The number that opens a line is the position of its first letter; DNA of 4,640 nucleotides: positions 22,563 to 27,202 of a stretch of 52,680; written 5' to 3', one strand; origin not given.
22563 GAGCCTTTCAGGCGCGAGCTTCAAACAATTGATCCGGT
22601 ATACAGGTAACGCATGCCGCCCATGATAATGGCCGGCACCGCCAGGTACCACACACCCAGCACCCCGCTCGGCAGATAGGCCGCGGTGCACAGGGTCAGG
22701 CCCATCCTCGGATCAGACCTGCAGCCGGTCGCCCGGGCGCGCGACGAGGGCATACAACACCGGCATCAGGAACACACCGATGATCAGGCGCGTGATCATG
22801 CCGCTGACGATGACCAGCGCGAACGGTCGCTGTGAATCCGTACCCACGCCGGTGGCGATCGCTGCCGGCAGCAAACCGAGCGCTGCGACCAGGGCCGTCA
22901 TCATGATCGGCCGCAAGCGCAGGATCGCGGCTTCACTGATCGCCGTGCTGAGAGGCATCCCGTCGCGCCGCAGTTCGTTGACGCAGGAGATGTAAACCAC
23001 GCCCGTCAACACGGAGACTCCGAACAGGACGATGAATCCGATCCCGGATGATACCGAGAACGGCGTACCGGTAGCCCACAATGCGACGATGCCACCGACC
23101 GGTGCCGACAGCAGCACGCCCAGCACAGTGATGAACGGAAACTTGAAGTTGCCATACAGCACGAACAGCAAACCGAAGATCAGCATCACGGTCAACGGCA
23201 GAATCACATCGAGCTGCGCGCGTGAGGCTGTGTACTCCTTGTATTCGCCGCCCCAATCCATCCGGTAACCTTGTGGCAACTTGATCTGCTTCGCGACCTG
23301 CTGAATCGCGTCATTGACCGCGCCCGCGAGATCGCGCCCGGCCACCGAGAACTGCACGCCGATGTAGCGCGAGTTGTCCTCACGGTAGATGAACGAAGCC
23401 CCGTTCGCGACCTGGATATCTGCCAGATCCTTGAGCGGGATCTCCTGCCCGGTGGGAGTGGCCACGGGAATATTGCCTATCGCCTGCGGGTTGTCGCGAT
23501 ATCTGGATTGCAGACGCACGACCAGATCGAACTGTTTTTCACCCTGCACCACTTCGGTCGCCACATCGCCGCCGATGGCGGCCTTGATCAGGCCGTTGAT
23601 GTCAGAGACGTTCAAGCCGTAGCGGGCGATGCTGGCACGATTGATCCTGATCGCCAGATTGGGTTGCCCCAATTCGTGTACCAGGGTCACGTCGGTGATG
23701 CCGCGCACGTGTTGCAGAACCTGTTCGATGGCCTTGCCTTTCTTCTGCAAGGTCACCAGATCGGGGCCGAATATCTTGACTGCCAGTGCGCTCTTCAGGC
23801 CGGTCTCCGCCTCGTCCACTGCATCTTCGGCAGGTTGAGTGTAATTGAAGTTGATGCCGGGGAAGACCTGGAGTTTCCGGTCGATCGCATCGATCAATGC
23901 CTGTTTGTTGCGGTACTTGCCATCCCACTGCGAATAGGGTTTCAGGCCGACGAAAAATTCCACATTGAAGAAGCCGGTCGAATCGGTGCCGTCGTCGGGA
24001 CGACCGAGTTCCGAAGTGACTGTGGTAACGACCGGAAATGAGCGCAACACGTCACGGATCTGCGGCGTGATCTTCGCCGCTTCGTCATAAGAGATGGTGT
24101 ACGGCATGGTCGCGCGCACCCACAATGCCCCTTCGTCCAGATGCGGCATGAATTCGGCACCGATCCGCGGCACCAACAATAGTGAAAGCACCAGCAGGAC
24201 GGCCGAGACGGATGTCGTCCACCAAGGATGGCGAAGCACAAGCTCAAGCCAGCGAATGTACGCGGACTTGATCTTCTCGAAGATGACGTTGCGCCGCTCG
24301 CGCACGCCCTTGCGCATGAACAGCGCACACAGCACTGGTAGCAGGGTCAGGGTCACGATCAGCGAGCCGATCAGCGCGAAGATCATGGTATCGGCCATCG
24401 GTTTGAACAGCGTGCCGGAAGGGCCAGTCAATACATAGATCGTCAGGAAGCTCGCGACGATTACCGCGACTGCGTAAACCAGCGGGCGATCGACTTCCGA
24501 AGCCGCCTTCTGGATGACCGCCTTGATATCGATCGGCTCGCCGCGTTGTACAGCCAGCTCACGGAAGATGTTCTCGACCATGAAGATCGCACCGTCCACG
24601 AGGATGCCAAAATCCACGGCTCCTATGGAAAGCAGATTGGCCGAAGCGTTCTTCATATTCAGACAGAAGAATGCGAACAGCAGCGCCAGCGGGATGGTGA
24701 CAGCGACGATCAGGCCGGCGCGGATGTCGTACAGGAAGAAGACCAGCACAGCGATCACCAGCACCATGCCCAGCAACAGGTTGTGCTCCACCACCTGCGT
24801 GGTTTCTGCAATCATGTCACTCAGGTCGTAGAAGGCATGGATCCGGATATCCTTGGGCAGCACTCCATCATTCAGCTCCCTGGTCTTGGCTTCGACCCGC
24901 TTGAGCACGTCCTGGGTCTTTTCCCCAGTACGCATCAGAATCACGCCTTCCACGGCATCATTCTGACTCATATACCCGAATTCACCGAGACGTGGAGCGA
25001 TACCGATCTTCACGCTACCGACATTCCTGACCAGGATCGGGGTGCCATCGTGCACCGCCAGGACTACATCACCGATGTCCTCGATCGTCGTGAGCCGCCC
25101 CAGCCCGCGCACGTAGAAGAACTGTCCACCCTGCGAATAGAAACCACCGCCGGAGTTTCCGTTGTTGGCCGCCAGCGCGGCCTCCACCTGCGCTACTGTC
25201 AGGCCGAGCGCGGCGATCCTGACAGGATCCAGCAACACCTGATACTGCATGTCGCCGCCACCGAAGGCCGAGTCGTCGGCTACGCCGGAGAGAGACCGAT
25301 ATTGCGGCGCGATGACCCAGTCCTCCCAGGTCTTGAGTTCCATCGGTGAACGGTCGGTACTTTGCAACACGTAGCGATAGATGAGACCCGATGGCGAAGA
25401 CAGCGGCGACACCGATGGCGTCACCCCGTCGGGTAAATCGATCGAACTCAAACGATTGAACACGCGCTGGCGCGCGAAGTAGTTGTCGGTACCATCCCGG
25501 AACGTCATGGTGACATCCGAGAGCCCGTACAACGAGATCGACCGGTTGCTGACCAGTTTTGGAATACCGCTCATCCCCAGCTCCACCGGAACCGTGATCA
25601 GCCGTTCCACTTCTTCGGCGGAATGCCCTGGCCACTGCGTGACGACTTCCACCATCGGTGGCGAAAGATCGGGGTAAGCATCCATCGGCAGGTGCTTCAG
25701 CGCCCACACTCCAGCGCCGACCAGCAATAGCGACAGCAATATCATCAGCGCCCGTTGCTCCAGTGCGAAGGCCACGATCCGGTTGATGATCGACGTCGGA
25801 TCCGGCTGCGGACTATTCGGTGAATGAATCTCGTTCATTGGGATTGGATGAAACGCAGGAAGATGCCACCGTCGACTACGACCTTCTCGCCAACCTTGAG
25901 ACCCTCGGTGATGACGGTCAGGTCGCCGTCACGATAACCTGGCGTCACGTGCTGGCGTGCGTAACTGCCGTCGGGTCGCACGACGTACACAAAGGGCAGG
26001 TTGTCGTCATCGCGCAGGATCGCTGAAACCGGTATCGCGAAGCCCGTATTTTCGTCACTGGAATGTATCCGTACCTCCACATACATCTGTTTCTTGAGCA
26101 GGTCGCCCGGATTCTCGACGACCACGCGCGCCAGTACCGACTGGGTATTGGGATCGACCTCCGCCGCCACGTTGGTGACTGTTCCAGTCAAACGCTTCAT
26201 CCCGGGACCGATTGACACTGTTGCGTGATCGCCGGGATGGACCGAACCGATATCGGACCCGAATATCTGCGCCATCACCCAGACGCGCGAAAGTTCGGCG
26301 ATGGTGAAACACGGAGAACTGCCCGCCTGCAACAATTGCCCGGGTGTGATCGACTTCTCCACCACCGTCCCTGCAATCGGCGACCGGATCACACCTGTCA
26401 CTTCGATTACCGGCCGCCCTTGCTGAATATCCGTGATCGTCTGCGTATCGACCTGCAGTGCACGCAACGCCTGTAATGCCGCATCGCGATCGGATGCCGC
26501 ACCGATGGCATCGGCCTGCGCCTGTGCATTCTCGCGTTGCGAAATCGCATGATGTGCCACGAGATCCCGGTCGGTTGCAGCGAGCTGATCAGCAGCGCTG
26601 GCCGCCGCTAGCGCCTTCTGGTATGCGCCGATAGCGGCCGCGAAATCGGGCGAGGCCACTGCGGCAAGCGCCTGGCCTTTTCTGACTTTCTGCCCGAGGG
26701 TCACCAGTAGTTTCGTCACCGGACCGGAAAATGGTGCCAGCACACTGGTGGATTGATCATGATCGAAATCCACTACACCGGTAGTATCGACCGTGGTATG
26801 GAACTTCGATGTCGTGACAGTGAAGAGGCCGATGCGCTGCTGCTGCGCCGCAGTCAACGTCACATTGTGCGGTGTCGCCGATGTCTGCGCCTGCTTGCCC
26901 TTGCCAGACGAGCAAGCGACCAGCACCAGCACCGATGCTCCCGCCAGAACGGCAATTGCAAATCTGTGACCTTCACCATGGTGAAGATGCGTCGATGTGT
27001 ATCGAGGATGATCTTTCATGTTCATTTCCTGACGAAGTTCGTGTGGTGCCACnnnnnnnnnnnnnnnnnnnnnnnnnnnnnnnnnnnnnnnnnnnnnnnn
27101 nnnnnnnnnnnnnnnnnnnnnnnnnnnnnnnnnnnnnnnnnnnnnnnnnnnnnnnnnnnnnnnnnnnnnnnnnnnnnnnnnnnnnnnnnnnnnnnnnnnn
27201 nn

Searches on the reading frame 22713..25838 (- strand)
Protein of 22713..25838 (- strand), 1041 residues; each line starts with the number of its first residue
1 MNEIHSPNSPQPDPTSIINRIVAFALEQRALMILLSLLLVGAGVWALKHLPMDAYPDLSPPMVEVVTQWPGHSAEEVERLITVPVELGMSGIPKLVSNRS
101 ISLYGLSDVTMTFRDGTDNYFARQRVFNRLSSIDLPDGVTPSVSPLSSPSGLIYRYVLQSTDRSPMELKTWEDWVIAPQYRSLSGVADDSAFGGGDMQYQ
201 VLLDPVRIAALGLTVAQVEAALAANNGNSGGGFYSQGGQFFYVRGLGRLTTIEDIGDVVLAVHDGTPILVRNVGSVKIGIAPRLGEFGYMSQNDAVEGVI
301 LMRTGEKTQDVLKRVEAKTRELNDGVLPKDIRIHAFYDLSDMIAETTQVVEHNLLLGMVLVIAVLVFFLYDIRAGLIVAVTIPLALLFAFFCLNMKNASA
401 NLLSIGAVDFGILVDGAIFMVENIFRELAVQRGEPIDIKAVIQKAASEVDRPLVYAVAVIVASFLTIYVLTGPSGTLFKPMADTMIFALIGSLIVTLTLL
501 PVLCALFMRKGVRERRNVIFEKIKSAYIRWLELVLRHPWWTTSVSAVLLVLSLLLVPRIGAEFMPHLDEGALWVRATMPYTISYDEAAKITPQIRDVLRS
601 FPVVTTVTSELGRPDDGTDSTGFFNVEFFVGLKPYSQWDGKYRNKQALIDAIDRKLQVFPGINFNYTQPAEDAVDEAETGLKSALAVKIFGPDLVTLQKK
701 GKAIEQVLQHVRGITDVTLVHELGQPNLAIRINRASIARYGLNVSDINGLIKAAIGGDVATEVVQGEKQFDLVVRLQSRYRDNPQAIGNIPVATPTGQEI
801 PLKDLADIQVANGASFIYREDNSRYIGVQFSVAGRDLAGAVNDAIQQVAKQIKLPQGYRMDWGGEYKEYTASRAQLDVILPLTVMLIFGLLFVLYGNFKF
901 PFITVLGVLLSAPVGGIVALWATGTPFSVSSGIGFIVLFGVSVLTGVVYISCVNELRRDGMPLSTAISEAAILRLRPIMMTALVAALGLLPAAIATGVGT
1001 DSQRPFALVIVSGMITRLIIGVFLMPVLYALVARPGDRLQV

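Call 35: search_protein_families(library=pfam, proteins=[window:22713-25838:-], max_evalue=0.00001)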
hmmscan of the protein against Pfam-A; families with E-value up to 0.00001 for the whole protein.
window:22713-25838:- (1041 aa): 2 families
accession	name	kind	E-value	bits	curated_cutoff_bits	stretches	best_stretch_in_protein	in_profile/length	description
PF00873.25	ACR_tran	-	7.9e-261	868.5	28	1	21-1032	1-1020/1021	AcrB/AcrD/AcrF family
PF03176.21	MMPL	-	3.9e-06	26.5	20.5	0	824-1034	88-304/333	MMPL family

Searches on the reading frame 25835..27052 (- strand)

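Call 35: search_protein_families(library=pfam, proteins=[window:25835-27052:-], max_evalue=0.00001)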
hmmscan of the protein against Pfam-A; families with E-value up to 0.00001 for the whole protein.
window:25835-27052:- (405 aa): 3 families
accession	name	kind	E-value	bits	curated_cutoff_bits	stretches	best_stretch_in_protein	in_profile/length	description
PF16576.10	HlyD_D23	-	1.5e-44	152.3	30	1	84-325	2-214/214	Barrel-sandwich domain of CusB or HlyD membrane-fusion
PF13437.12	HlyD_3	-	2.3e-22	80.2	22.2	1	221-317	1-101/106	HlyD family secretion protein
PF13533.13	Biotin_lipoyl_2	-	9.2e-06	25.8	29.8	0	106-131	5-30/32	Biotin-lipoyl like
